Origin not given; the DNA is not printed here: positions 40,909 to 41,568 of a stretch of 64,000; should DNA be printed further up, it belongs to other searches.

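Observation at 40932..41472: DUF559 (VSR-like) nuclease gene enclosed by ~66-bp, ~94%-identical inverted repeats that are each internally palindromic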

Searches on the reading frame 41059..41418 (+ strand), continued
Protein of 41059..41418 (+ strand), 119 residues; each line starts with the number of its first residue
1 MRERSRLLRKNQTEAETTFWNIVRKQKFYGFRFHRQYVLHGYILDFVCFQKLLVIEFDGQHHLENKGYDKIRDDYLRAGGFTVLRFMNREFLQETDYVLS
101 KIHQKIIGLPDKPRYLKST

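Call 86: get_annotated_region(hit=H52, flank=500)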
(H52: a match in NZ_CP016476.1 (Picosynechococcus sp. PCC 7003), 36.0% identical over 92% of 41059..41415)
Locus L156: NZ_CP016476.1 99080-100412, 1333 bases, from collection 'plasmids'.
description: Picosynechococcus sp. PCC 7003 plasmid unnamed2, complete sequence
organism: Picosynechococcus sp. PCC 7003 (NCBI taxid 374981)
taxonomy: Bacteria; Cyanobacteriota; Cyanophyceae; Chroococcales; Geminocystaceae; Picosynechococcus; Picosynechococcus sp. PCC 7003
host: -; source: cell culture; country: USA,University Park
typing (MOB-suite, as given by PLSDB): mobilizable; relaxase MOBF
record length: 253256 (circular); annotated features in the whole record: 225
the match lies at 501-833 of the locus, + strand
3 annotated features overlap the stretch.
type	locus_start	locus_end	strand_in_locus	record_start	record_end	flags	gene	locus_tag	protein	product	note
CDS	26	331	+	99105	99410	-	-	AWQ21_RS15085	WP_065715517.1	DUF433 domain-containing protein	-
CDS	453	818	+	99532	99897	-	-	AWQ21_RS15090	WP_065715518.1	endonuclease domain-containing protein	-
CDS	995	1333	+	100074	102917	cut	-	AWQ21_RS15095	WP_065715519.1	DUF1156 domain-containing protein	-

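Call 87: get_annotated_region(hit=H53, flank=500)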
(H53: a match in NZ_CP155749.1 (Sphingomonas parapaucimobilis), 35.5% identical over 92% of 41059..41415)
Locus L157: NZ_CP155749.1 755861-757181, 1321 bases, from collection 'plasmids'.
description: Sphingomonas parapaucimobilis strain YK209 plasmid unnamed1, complete sequence
organism: Sphingomonas parapaucimobilis (NCBI taxid 28213)
taxonomy: Bacteria; Pseudomonadota; Alphaproteobacteria; Sphingomonadales; Sphingomonadaceae; Sphingomonas; Sphingomonas parapaucimobilis
host: -; source: Chinese cabbage; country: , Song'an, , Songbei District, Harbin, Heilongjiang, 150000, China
typing (MOB-suite, as given by PLSDB): non-mobilizable
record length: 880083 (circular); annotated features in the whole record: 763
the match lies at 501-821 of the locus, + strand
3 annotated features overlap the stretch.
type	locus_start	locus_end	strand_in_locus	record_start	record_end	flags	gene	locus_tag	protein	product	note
CDS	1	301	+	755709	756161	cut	-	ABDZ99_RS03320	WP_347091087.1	GatB/YqeY domain-containing protein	-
CDS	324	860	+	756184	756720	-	-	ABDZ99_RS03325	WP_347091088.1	DUF559 domain-containing protein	-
CDS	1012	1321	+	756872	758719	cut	dnaG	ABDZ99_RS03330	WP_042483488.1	DNA primase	GO:0006269 - DNA replication, synthesis of primer [Evidence IEA]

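Call 88: get_annotated_region(hit=H58, flank=500)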
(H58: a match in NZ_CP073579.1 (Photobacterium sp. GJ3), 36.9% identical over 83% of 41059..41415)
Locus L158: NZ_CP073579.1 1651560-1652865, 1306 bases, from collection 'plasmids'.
description: Photobacterium sp. GJ3 plasmid pGJ3-1, complete sequence
organism: Photobacterium sp. GJ3 (NCBI taxid 2829502)
taxonomy: Bacteria; Pseudomonadota; Gammaproteobacteria; Vibrionales; Vibrionaceae; Photobacterium; Photobacterium sp. GJ3
host: -; source: -; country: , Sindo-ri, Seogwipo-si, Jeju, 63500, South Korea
typing (MOB-suite, as given by PLSDB): non-mobilizable
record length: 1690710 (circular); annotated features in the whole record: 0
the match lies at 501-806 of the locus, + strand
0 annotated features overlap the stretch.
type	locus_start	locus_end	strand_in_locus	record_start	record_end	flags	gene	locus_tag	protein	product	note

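Call 89: get_annotated_region(hit=H60, flank=500)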
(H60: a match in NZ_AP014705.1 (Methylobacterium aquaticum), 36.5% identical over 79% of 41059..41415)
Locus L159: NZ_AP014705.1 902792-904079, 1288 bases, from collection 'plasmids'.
description: Methylobacterium aquaticum strain MA-22A plasmid pMaq22A_1p, complete sequence
organism: Methylobacterium aquaticum (NCBI taxid 270351)
taxonomy: Bacteria; Pseudomonadota; Alphaproteobacteria; Hyphomicrobiales; Methylobacteriaceae; Methylobacterium; Methylobacterium aquaticum
host: -; source: -; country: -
typing (MOB-suite, as given by PLSDB): mobilizable; relaxase MOBP
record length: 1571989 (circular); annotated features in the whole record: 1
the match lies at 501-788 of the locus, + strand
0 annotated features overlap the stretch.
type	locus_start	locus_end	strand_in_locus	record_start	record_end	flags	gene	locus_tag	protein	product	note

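Call 108: find_encoding_contigs(protein=P0008, flank=2000, max_places=2)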
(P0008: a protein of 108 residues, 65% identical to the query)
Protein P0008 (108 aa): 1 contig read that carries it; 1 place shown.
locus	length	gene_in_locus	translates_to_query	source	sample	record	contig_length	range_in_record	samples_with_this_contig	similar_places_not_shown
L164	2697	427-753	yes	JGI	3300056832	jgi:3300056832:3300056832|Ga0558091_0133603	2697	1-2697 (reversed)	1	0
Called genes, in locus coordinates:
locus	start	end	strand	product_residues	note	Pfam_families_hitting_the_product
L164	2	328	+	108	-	?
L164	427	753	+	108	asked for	PF04480:DUF559, PF18741:MTES_1575 (faint)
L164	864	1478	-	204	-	PF00484:Pro_CA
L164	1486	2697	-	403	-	?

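Call 109: find_encoding_contigs(protein=P0004, flank=2000, max_places=2)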
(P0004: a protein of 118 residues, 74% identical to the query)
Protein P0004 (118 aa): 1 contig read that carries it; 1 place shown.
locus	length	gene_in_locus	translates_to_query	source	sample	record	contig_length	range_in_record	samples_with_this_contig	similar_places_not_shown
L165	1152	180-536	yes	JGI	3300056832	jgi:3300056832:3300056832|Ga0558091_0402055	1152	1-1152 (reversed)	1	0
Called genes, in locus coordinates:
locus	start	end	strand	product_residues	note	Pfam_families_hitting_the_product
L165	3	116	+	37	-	?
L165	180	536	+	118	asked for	PF04480:DUF559, PF18741:MTES_1575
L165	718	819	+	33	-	-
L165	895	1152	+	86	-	?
